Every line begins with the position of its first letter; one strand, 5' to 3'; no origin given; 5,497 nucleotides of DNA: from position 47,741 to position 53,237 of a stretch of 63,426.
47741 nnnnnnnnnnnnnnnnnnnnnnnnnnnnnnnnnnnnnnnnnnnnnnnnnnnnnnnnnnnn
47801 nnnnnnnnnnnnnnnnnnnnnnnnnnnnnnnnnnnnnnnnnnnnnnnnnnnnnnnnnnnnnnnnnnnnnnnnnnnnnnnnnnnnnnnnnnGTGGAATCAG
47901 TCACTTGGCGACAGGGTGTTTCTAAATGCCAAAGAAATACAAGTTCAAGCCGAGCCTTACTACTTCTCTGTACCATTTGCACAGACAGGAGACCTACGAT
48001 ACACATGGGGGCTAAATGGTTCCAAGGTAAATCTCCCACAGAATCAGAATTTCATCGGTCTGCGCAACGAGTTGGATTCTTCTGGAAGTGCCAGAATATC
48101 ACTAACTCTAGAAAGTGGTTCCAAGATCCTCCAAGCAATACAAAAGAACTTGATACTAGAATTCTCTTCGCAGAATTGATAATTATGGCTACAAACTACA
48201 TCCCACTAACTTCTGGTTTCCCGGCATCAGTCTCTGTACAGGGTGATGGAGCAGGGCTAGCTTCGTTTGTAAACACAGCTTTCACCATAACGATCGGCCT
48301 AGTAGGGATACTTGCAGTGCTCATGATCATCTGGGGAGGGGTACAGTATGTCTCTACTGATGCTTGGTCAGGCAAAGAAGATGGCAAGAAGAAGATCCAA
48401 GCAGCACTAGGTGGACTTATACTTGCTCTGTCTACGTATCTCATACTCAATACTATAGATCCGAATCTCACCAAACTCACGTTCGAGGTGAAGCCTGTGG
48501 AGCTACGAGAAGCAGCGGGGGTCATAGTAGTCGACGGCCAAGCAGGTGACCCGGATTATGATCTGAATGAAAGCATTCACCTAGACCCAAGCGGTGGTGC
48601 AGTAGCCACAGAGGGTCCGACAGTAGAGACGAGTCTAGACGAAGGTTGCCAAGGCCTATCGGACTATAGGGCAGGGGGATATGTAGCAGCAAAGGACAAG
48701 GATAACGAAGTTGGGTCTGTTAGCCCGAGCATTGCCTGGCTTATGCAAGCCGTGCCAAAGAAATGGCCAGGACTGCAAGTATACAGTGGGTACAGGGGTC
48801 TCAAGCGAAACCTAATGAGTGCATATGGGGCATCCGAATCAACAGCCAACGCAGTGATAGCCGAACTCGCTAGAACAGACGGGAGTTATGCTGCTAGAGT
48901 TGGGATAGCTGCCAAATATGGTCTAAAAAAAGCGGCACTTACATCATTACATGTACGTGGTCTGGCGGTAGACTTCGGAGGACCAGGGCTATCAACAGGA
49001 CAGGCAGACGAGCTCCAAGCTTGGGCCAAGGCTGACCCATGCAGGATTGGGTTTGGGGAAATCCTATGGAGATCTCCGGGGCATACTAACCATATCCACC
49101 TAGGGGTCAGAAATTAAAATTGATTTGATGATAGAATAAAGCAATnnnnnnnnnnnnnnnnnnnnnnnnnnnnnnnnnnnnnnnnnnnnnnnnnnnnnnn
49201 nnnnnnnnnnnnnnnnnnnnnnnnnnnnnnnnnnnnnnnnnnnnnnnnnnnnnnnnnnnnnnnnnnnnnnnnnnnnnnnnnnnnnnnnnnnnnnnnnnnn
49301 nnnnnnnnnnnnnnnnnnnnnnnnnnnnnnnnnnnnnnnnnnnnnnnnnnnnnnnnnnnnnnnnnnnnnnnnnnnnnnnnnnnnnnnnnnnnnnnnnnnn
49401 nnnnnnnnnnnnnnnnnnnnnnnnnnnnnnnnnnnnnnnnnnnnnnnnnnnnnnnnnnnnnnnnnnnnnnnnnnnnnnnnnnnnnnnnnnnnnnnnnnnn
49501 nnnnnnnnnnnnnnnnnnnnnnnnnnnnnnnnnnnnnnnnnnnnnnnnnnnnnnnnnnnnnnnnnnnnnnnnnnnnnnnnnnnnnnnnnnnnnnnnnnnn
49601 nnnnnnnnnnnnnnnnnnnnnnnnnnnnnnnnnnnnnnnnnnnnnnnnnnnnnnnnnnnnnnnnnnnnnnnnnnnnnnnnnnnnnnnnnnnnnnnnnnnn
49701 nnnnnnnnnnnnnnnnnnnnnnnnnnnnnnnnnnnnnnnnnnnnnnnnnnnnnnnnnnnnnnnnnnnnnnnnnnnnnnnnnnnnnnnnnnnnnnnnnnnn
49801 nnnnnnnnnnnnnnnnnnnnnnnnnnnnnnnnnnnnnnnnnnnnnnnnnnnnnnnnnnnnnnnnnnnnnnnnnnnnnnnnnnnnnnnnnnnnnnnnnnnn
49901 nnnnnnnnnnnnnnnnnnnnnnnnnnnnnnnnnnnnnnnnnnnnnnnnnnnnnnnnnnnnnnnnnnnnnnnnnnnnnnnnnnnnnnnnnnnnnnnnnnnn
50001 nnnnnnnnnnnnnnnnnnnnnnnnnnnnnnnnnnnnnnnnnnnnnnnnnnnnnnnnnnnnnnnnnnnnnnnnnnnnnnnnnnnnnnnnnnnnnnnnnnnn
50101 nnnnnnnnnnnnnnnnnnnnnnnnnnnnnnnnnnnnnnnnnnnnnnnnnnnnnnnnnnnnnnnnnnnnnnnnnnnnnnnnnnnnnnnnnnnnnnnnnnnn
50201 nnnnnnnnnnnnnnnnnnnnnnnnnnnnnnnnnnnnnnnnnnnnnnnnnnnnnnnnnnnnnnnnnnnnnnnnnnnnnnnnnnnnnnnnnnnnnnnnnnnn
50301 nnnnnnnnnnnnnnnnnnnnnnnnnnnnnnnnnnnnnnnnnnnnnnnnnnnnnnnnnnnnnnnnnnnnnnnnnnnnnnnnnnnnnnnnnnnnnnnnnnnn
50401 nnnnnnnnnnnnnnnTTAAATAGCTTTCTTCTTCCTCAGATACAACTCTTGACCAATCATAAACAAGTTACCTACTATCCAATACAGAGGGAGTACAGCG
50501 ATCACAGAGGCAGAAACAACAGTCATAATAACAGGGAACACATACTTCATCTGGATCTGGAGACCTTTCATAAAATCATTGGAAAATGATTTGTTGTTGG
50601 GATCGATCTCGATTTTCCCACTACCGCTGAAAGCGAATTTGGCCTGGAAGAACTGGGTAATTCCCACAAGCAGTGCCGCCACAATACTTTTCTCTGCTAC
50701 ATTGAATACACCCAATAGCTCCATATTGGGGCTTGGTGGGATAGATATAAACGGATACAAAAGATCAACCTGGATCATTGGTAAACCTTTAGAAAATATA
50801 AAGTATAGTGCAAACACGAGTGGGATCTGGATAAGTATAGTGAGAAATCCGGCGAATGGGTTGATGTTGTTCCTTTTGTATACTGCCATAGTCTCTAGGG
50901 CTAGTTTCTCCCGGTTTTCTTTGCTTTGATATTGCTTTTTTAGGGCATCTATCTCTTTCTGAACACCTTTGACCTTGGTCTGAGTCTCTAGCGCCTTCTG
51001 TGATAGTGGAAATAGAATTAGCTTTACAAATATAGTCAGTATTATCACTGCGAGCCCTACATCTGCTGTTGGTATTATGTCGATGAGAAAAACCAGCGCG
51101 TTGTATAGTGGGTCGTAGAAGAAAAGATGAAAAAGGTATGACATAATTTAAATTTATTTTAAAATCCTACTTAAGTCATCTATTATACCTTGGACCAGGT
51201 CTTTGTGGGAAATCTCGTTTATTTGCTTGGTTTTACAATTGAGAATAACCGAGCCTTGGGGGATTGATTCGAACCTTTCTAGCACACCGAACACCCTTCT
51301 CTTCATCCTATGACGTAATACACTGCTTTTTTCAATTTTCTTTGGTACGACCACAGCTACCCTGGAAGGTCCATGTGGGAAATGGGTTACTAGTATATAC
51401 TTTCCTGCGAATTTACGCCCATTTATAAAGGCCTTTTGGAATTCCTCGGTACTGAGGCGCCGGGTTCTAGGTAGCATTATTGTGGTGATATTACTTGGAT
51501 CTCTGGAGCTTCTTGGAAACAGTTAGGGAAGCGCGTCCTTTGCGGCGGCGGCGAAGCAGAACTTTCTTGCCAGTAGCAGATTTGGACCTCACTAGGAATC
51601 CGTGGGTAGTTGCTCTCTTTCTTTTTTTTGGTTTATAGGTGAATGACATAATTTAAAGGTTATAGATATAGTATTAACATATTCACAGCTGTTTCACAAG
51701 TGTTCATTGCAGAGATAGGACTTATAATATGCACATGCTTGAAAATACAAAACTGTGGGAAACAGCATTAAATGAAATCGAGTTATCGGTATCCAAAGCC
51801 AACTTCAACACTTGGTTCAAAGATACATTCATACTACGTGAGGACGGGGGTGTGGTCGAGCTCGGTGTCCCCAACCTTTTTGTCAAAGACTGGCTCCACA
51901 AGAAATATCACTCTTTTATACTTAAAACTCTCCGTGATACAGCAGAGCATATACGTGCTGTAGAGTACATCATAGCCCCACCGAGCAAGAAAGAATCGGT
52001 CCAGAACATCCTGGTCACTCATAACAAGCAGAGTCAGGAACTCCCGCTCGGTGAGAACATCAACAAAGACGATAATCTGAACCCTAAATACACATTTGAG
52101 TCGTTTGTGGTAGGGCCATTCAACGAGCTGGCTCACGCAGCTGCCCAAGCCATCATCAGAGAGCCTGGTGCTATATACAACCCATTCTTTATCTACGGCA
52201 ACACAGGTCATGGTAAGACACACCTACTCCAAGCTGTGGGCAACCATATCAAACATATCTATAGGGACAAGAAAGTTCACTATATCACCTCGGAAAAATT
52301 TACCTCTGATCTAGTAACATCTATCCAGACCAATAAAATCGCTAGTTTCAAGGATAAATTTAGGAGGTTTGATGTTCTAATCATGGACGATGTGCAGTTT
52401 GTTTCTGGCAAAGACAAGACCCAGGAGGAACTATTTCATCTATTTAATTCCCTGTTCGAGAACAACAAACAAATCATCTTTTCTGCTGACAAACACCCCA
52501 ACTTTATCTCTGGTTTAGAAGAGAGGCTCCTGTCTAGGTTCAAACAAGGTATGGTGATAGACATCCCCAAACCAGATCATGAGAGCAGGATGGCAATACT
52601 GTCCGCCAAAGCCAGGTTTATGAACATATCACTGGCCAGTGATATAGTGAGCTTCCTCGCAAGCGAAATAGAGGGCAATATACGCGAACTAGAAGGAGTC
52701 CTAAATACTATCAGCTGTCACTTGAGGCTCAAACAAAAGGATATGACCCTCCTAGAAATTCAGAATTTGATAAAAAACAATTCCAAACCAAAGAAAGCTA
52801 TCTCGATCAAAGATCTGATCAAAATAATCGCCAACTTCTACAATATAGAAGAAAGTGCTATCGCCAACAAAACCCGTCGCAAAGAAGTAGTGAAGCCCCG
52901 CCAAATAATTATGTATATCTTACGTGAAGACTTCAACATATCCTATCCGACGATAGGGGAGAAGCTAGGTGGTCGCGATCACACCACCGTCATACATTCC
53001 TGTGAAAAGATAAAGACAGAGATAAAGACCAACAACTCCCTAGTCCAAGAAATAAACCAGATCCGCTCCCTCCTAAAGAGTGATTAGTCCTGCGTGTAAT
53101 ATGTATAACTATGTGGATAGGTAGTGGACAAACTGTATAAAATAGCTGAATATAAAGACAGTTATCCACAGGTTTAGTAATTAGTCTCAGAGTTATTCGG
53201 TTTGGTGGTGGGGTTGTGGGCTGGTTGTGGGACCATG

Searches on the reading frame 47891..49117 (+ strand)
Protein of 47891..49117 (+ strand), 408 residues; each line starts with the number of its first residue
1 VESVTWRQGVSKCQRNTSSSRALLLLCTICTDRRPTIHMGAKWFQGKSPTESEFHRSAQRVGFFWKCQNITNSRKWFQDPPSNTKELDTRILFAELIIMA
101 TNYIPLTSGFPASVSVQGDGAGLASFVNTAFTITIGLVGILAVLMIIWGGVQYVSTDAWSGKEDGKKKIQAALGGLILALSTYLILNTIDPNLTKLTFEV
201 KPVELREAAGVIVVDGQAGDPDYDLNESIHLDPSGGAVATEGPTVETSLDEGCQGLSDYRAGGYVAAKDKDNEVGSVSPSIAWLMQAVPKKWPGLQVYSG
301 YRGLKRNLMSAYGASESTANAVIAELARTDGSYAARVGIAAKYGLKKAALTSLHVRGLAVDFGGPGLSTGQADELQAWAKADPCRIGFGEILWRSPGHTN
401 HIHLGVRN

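Call 63: search_protein_families(library=pfam, proteins=[window:47891-49117:+], max_evalue=0.01)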
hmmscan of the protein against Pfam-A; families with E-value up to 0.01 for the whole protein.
window:47891-49117:+ (408 aa): 1 family
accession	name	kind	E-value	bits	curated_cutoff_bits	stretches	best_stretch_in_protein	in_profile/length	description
PF18895.5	T4SS_pilin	-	6.1e-05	23.4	26.6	1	126-188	8-70/71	Type IV secretion system pilin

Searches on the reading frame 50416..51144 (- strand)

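Call 70: search_protein_families(library=pfam, proteins=[window:50416-51144:-], max_evalue=0.001)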
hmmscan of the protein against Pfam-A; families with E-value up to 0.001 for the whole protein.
window:50416-51144:- (242 aa): 1 family
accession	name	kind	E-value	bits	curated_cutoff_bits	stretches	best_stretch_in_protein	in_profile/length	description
PF02096.25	60KD_IMP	-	3.8e-39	134.7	35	1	30-238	2-163/163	60Kd inner membrane protein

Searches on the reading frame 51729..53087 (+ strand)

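Call 13: search_protein_families(library=pfam, proteins=[window:51729-53087:+], max_evalue=0.001)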
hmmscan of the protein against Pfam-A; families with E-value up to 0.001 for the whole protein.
window:51729-53087:+ (452 aa): 7 families
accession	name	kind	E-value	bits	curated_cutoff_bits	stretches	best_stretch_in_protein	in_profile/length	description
PF00308.24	Bac_DnaA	-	6.3e-66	222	23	1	117-278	1-162/162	Bacterial DnaA ATPAse domain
PF08299.17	Bac_DnaA_C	-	1.9e-25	89.1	31.5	1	361-428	2-69/69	Bacterial dnaA protein helix-turn-helix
PF11638.13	DnaA_N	-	8.8e-13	48.2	24.6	1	8-69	2-64/65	DnaA N-terminal domain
PF01695.23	IstB_IS21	-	6.3e-09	36.1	24.1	1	155-253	97-193/238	IstB-like ATP binding protein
PF01637.24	ATPase_2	-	1.3e-05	25.5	33.2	1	150-284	20-147/225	ATPase domain predominantly from Archaea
PF00004.35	AAA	-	7.2e-05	23.7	21.2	1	155-273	3-125/131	ATPase family associated with various cellular activities (AAA)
PF13401.12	AAA_22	-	0.00062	20.5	27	0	154-244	9-111/130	AAA domain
